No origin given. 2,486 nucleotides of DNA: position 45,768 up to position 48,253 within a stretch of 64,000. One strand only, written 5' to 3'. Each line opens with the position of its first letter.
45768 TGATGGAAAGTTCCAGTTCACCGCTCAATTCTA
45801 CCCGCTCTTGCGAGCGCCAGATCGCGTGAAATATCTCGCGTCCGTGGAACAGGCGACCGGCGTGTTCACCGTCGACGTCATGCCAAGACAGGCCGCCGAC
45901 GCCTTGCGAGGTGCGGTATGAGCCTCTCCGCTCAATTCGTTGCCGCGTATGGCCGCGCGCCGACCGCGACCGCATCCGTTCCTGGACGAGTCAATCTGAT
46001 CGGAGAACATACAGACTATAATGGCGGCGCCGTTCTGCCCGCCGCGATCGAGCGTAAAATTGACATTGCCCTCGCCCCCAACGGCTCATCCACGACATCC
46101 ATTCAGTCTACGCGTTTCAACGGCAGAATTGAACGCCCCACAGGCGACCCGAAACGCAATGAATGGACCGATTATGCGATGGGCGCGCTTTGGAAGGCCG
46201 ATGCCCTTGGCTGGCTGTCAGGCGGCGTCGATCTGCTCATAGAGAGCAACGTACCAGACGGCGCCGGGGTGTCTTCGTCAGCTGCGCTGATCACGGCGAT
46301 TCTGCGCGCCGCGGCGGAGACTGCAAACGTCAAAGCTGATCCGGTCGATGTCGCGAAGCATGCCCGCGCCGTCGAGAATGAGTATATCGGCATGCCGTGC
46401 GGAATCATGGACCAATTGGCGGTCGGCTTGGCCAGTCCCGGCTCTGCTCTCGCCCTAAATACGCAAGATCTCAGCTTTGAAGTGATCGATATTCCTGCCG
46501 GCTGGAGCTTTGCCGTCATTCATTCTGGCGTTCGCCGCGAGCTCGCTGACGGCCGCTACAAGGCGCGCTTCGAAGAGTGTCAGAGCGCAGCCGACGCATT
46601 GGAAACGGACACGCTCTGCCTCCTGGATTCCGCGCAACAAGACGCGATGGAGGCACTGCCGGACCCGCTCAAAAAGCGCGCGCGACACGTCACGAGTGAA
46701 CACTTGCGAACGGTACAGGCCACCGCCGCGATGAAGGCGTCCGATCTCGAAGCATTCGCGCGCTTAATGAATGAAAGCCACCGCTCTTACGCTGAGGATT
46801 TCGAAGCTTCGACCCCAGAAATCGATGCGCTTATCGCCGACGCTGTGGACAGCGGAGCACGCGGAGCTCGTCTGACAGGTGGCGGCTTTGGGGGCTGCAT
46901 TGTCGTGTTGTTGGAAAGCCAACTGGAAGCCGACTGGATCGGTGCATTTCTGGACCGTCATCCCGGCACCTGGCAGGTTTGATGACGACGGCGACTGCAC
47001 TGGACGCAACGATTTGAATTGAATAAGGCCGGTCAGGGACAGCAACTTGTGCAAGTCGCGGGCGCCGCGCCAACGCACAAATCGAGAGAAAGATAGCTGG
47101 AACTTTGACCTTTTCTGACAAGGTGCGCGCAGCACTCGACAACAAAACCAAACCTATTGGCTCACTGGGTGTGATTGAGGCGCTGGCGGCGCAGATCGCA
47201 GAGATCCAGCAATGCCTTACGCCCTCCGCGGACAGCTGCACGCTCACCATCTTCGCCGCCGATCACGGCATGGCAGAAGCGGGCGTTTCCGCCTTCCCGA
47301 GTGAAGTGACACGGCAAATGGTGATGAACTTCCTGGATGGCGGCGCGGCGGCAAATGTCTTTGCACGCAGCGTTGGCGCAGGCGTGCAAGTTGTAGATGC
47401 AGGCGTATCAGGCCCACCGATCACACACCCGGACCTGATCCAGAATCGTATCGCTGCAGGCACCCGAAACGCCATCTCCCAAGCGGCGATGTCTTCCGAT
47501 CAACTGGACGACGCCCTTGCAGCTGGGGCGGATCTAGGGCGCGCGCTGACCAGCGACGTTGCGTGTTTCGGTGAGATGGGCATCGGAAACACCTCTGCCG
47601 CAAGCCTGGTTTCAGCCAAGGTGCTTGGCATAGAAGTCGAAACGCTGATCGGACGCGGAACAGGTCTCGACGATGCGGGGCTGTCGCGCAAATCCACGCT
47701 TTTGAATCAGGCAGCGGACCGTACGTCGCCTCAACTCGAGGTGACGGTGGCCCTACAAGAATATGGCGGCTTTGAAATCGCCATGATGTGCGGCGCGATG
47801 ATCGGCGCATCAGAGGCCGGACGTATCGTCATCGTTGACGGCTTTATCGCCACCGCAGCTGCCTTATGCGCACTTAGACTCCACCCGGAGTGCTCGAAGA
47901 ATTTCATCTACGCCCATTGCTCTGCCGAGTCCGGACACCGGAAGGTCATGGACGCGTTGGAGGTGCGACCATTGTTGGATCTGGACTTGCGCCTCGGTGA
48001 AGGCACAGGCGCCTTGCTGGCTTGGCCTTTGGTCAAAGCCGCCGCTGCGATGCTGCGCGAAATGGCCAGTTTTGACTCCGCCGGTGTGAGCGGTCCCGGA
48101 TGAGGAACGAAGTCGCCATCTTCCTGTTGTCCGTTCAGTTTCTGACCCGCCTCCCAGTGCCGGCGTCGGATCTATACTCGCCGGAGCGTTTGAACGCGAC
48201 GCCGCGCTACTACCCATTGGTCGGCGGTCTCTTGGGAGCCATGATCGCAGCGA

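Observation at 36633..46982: Candidate galactosylglycerol (floridoside/isofloridoside) catabolic system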

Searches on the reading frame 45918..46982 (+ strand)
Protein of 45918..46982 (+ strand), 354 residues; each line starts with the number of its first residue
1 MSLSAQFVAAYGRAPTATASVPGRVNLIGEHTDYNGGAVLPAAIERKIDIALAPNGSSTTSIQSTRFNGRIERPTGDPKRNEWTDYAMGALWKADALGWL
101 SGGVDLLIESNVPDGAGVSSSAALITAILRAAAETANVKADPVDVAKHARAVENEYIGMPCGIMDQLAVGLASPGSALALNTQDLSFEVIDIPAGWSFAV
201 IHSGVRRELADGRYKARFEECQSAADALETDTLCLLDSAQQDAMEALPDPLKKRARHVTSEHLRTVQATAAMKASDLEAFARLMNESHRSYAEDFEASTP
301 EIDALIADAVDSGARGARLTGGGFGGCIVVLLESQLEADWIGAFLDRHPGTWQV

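Call 3: search_protein_families(library=pfam, proteins=[window:45918-46982:+])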
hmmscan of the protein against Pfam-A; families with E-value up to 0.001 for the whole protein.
window:45918-46982:+ (354 aa): 4 families
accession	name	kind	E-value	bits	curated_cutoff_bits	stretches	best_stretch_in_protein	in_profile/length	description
PF10509.15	GalKase_gal_bdg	-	2.8e-20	72.1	23.1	1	6-54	2-49/49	Galactokinase galactose-binding signature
PF00288.32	GHMP_kinases_N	-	3.6e-17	62.8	22.3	1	86-169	2-83/87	GHMP kinases N terminal domain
PF08544.19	GHMP_kinases_C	-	8.2e-13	49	21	1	270-339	3-73/85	GHMP kinases C terminal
PF22700.2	MVD-like_N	-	0.00056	20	27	0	108-151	87-130/157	Diphosphomevalonate decarboxylase-like N-terminal domain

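Call 4: search_protein_families(library=ncbifam, proteins=[window:45918-46982:+])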
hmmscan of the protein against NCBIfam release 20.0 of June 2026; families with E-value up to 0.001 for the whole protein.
window:45918-46982:+ (354 aa): 12 families
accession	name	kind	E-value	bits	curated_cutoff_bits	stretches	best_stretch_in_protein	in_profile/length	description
NF003472.0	PRK05101.1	equivalog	3.5e-81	273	499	1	4-336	8-348/382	galactokinase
NF003006.0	PRK03817.1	equivalog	1.4e-80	271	443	1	20-335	5-316/352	galactokinase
NF003705.0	PRK05322.1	equivalog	9.6e-80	268.2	385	1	2-335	5-352/388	galactokinase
TIGR00131.1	gal_kin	equivalog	5.9e-77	259.2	226.65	1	4-335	5-353/388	galactokinase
NF001816.0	PRK00555.1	equivalog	4.8e-71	239.6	509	1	17-336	3-328/363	galactokinase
TIGR00549.1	mevalon_kin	equivalog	1.5e-28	100.1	163.05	1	22-331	2-276/276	mevalonate kinase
NF003036.0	PRK03926.1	equivalog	8.3e-19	67.8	403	2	18-163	3-135/302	mevalonate kinase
NF049969.1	GlMnHpPKinHddA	equivalog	2.1e-10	40.6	600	1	106-170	100-164/338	D-glycero-D-manno-heptose 7-phosphate kinase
TIGR01920.1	Shik_kin_archae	equivalog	1.8e-05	24.3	126.85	1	103-149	69-115/266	shikimate kinase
TIGR00191.1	thrB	equivalog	0.00029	19.8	168.25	1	101-195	78-162/304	homoserine kinase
NF009948.0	PRK13412.1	equivalog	0.0005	17.9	721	0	97-154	720-777/974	bifunctional fucokinase/fucose-1-phosphate guanylyltransferase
NF002288.1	PRK01212.1-4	equivalog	0.00099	18.2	194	0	75-206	52-176/303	homoserine kinase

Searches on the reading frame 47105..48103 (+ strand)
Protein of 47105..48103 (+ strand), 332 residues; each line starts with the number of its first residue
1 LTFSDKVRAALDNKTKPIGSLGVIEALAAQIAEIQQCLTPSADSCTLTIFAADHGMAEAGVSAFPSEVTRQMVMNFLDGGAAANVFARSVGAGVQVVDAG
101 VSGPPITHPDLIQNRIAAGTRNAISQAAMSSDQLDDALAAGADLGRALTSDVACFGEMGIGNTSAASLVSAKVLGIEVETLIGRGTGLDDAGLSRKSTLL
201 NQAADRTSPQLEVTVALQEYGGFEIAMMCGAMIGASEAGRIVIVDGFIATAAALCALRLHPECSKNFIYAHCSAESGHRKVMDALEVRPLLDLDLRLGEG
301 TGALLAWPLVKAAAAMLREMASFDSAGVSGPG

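Call 3: search_protein_families(library=pfam, proteins=[window:47105-48103:+])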
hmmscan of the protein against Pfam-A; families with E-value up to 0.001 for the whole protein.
window:47105-48103:+ (332 aa): 1 family
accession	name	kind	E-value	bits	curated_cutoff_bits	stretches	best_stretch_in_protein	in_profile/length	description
PF02277.22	DBI_PRT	-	3e-116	388.7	22.6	1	4-328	9-329/329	Phosphoribosyltransferase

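Call 4: search_protein_families(library=ncbifam, proteins=[window:47105-48103:+])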
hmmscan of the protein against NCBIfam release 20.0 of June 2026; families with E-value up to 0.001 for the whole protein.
window:47105-48103:+ (332 aa): 2 families
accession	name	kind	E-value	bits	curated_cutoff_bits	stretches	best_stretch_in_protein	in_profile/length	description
TIGR03160.1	cobT_DBIPRT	equivalog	2.4e-121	405.1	319.3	1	3-328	5-334/334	nicotinate-nucleotide--dimethylbenzimidazole phosphoribosyltransferase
NF000996.0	PRK00105.1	subfamily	3e-116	388.5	306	1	3-329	18-347/350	nicotinate-nucleotide--dimethylbenzimidazole phosphoribosyltransferase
